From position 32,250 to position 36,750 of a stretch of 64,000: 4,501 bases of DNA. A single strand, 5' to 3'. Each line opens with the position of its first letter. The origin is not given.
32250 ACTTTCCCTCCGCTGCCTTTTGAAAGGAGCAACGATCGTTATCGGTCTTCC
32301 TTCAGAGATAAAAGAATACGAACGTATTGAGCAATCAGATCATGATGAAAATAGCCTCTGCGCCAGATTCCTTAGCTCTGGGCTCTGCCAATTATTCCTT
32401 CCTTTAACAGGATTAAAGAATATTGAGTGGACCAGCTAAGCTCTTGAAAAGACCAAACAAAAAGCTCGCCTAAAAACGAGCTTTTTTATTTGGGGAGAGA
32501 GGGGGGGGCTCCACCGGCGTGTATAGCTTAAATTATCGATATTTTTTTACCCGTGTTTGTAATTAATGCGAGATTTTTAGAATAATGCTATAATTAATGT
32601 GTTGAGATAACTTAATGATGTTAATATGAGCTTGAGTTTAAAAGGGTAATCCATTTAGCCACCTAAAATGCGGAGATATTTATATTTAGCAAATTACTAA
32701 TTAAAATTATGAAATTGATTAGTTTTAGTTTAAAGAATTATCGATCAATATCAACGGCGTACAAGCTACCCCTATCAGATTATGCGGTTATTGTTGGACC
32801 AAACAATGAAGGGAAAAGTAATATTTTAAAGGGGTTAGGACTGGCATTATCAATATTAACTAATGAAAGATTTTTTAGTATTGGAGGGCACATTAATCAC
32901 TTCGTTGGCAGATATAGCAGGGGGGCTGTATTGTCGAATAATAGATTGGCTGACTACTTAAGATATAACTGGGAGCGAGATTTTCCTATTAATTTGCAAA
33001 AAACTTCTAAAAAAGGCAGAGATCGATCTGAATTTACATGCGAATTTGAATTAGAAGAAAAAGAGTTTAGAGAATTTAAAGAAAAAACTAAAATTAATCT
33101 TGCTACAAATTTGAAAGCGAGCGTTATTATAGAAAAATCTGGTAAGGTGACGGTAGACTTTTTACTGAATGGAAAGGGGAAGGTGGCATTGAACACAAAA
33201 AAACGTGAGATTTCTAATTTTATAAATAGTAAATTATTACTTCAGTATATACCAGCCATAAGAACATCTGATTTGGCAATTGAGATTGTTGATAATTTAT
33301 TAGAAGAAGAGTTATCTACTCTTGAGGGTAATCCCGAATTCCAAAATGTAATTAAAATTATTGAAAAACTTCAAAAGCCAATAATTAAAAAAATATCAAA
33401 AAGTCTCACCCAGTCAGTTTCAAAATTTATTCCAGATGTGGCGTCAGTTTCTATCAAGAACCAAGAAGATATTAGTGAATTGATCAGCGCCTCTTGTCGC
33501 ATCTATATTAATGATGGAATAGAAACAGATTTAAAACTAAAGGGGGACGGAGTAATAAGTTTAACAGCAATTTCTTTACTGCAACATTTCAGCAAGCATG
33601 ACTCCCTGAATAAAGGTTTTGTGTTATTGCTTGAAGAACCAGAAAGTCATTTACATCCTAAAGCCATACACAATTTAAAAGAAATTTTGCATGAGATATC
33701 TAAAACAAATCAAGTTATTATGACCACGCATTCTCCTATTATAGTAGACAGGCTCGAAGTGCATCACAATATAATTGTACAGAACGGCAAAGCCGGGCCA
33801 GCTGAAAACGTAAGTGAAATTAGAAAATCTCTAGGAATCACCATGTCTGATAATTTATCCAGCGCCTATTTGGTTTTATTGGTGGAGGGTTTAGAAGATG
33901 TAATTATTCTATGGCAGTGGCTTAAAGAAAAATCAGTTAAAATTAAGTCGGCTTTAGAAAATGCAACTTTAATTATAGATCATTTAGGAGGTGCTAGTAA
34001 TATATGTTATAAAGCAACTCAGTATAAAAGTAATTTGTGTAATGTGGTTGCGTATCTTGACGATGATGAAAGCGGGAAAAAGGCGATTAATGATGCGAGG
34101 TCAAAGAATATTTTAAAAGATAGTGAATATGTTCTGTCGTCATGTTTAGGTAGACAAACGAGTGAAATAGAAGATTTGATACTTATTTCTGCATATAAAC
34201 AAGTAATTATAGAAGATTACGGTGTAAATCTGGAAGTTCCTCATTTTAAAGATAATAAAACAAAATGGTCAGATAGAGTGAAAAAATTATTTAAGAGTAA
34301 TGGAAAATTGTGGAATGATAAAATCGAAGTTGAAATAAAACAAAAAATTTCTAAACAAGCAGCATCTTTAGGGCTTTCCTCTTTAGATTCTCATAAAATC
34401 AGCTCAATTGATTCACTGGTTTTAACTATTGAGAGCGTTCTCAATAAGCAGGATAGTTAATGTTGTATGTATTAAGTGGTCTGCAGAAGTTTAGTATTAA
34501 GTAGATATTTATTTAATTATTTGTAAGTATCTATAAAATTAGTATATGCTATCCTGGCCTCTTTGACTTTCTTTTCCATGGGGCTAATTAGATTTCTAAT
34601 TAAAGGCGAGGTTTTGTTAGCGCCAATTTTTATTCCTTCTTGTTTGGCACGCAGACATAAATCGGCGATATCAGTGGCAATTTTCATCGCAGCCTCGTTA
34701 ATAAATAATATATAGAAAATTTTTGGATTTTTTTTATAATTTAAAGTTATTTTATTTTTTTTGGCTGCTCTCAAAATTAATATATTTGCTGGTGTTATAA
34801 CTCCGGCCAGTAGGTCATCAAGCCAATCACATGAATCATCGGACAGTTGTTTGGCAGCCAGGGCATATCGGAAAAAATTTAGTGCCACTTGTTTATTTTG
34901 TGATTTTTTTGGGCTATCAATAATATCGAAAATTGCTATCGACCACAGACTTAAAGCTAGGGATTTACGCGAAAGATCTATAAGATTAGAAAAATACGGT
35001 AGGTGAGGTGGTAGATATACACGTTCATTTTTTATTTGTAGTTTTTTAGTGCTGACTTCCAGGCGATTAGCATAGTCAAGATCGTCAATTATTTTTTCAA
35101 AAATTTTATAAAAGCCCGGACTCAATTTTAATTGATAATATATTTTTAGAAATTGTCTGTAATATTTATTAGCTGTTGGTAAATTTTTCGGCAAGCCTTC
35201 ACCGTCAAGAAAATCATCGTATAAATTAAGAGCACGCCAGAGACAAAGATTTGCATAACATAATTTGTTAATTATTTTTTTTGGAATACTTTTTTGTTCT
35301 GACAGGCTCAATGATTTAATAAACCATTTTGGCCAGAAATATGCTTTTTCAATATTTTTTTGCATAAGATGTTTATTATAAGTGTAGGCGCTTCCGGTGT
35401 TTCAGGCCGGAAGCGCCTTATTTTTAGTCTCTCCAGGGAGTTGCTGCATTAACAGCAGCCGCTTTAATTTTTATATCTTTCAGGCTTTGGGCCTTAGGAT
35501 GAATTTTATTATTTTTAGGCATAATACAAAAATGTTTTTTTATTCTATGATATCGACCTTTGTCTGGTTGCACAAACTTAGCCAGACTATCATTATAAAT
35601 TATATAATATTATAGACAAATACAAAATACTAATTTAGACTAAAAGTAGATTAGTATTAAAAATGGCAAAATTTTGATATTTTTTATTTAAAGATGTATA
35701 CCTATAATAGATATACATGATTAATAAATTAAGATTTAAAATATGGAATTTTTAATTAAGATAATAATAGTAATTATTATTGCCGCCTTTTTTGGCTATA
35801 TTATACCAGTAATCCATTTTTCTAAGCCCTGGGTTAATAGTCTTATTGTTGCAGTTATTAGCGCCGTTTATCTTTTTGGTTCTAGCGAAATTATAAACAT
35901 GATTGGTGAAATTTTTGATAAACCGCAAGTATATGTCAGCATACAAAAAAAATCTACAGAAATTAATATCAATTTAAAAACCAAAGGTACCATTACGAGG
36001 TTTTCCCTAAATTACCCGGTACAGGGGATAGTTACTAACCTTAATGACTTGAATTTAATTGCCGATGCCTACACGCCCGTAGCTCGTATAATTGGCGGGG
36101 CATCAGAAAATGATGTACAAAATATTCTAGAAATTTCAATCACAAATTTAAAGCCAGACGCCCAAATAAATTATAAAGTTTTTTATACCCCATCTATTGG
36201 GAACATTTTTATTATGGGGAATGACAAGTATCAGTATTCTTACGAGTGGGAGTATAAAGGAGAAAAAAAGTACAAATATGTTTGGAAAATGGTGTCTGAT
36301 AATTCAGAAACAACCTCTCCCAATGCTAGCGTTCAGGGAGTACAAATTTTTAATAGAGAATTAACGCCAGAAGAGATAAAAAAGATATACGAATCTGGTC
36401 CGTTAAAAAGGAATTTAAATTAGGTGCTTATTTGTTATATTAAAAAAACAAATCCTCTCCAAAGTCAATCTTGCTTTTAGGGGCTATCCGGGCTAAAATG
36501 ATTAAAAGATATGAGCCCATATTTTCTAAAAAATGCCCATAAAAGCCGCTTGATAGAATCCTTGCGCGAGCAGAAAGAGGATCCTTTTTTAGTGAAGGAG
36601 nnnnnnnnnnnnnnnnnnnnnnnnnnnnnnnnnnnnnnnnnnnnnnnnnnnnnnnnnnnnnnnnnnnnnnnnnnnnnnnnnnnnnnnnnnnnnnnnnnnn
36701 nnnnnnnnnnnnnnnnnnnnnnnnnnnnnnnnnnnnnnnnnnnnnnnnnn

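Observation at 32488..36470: AT-rich accessory island between mgtA and PBP2 carrying an OLD-family nuclease and two orphan genes (candidate defence locus)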

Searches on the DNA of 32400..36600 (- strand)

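Call 53: search_rna_families(source=window, start=32400, end=36600, threshold=evalue, max_evalue=1)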
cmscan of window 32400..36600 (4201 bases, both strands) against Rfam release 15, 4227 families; matches with E-value up to 1: 2.
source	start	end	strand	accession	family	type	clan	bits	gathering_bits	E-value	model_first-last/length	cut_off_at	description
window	35319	35418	-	RF00065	snoR9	Gene; snRNA; snoRNA; CD-box;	CL00132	23.7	90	0.016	1-128/128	no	Small nucleolar RNA snoR9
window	35371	35431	+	RF00703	mir-139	Gene; miRNA;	-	22.1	51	0.24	1-68/68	no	mir-139 microRNA precursor family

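Call 54: search_rna_families(source=L001, start=7300, end=8700, threshold=evalue, max_evalue=1)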
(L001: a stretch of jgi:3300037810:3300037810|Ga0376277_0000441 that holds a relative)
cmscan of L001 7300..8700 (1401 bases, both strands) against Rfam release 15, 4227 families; matches with E-value up to 1: 1.
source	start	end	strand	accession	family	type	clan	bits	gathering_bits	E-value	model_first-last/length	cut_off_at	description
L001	8501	8552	-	RF02386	sau-19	Gene; sRNA;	-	21.2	80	0.75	1-75/75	no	Staphylococcus sRNA sau-19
